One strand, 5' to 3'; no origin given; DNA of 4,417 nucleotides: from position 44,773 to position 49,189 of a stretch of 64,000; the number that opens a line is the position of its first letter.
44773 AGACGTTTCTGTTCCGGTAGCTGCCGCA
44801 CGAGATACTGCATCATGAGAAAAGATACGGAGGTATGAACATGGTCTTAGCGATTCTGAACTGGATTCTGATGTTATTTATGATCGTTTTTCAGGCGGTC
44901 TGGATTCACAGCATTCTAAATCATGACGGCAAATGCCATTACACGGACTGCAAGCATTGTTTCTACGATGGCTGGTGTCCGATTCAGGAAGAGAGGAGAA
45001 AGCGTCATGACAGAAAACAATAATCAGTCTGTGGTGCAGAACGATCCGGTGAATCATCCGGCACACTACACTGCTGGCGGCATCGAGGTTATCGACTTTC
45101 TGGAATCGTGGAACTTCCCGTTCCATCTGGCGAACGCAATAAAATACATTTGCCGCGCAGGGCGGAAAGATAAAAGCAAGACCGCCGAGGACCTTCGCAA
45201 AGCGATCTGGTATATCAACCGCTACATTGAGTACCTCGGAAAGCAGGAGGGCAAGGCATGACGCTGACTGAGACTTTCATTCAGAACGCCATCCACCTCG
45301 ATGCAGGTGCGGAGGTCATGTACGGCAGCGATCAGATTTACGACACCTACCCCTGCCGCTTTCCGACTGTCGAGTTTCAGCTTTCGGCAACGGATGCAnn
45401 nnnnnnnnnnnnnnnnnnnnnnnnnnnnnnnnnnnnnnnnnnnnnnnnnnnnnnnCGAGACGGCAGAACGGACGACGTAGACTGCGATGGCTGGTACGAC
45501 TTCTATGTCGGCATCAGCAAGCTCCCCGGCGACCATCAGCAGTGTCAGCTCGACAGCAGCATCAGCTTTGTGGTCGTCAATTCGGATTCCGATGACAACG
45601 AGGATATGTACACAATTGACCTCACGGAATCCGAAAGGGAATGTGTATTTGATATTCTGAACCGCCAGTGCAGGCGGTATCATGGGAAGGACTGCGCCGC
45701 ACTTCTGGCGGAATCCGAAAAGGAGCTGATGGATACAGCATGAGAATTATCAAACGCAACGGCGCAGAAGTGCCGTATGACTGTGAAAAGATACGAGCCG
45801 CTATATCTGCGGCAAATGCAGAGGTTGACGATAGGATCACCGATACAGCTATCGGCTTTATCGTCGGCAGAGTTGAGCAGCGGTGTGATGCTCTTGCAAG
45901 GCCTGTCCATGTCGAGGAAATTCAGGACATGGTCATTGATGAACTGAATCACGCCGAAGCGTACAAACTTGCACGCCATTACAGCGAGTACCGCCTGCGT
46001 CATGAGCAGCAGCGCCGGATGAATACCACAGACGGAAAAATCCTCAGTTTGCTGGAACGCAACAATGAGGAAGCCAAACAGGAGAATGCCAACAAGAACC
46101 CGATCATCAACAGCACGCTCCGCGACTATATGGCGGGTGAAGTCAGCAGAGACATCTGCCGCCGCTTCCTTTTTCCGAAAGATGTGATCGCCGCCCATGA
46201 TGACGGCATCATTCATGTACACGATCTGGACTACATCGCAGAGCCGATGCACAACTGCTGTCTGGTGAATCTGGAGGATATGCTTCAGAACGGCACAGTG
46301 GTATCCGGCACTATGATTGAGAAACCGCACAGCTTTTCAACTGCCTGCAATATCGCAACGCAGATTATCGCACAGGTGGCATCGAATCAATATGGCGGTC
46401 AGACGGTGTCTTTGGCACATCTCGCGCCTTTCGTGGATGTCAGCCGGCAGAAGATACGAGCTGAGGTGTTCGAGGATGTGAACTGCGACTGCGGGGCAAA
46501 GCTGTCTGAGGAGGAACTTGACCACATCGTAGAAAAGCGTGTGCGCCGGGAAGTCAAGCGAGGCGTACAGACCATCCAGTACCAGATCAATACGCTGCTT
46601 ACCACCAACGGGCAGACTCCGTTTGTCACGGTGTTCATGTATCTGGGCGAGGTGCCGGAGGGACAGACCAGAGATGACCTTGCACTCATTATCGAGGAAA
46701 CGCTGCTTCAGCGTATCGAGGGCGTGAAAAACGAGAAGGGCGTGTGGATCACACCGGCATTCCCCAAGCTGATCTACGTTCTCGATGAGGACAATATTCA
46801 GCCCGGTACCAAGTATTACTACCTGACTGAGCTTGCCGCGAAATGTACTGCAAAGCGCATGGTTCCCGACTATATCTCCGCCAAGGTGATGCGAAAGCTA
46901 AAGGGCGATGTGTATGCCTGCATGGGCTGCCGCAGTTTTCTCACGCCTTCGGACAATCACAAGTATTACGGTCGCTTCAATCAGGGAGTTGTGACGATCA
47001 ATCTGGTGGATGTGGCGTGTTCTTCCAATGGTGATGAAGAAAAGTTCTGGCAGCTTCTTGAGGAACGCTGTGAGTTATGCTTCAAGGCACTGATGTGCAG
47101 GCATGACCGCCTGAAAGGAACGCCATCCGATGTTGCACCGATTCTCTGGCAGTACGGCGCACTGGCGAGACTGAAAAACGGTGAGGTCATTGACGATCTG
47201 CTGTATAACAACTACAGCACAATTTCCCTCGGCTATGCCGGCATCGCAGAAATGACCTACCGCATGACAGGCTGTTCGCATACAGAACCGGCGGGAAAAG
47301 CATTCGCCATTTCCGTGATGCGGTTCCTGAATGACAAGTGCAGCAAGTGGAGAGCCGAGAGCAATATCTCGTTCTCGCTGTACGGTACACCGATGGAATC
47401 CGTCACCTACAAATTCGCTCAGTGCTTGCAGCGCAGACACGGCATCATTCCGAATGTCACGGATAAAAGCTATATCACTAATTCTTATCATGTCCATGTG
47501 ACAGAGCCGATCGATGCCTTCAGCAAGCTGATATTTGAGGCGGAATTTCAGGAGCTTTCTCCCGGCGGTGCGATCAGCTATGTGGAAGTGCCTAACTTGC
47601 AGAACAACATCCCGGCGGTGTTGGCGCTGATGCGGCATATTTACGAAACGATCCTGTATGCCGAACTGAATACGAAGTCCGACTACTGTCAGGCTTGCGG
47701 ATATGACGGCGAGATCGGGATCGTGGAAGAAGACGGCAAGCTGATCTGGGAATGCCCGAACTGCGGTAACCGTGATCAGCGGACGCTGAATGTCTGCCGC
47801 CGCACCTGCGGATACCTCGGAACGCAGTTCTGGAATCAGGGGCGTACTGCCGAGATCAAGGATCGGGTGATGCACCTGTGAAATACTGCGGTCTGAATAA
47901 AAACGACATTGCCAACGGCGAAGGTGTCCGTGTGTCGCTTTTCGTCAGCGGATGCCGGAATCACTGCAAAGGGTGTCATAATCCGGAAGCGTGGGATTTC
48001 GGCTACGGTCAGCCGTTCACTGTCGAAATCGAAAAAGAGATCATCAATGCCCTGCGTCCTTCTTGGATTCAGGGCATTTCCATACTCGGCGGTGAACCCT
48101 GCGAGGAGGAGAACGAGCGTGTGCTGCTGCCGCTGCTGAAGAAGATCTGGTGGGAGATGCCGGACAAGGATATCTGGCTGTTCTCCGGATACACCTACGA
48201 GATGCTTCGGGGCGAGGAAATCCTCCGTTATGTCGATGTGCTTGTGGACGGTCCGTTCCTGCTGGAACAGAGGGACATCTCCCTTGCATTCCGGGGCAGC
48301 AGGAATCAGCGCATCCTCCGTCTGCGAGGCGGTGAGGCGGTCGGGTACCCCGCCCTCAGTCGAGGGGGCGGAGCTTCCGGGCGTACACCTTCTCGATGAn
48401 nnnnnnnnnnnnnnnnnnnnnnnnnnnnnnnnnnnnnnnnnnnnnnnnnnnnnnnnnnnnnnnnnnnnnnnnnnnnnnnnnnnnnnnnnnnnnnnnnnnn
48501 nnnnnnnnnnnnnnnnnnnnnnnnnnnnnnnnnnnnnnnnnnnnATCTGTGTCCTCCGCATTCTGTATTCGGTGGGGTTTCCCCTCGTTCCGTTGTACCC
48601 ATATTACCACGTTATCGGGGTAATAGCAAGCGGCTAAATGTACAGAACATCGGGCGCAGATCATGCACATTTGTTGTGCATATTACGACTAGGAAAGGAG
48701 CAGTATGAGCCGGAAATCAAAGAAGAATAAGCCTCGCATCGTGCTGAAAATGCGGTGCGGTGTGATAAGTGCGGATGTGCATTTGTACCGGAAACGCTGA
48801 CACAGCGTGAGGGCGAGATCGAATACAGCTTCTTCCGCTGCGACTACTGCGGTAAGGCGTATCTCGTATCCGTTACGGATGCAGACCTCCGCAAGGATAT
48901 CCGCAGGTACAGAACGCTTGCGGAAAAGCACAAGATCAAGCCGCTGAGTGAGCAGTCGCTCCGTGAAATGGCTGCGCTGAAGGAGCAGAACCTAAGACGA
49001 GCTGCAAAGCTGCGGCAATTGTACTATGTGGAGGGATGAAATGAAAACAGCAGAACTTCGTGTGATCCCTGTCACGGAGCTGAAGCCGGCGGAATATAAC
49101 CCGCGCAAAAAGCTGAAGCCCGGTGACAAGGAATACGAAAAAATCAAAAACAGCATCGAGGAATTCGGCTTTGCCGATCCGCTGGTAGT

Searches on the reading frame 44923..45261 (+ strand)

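Call 8: search_protein_families(library=pfam, proteins=[window:44923-45261:+], max_evalue=0.01)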
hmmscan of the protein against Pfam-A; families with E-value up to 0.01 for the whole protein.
window:44923-45261:+ (112 aa): 1 family
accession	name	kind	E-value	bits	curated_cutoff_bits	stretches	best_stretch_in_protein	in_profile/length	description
PF11753.13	DUF3310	-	6.9e-18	64.9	24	1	43-99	1-60/60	Protein of unknwon function (DUF3310)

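Call 72: search_protein_families(library=ncbifam, proteins=[window:44923-45261:+], max_evalue=0.01)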
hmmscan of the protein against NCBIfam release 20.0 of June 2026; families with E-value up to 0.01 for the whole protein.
window:44923-45261:+ (112 aa): 0 families

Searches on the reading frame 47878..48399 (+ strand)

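Call 8: search_protein_families(library=pfam, proteins=[window:47878-48399:+], max_evalue=0.01)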
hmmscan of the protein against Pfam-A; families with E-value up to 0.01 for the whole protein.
window:47878-48399:+ (173 aa): 2 families
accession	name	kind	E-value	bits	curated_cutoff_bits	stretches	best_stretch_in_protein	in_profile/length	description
PF13353.11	Fer4_12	-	9.6e-48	162.4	22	1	12-146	1-136/137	4Fe-4S single cluster domain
PF04055.27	Radical_SAM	-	3.3e-06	27.8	29.5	1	22-90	3-72/166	Radical SAM superfamily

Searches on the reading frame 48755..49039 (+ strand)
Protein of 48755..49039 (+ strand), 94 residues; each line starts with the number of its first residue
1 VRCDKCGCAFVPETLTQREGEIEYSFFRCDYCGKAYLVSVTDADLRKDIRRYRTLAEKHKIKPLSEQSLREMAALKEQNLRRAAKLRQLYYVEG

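Call 11: search_protein_families(library=pfam, proteins=[window:48755-49039:+], max_evalue=0.1)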
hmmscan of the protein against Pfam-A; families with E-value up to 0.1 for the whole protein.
window:48755-49039:+ (94 aa): 7 families
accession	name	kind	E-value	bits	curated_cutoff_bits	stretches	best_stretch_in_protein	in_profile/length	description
PF24292.1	DUF7479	-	0.0052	17.3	27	0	3-37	5-41/60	Domain of unknown function (DUF7479)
PF22912.2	zf-DPOE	-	0.013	16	21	0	29-65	22-57/58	Zinc finger domain of DNA polymerase-epsilon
PF08394.17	Arc_trans_TRASH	-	0.019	15.5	27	0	28-34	2-8/43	Archaeal TRASH domain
PF13408.12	Zn_ribbon_recom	-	0.034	15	25.3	0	27-54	6-29/58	Recombinase zinc beta ribbon domain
PF24704.1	DUF7667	-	0.046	14.3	27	1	53-90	9-46/76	Family of unknown function (DUF7667)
PF25745.1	Phage_GP58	-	0.047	13.9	27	1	24-38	6-20/35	Bacteriophage GP58 protein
PF24254.1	DUF7455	-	0.08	12.9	27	0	28-40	6-18/54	Domain of unknown function (DUF7455)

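Call 72: search_protein_families(library=ncbifam, proteins=[window:48755-49039:+], max_evalue=0.01)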
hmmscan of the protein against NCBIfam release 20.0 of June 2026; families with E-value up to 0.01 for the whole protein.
window:48755-49039:+ (94 aa): 0 families
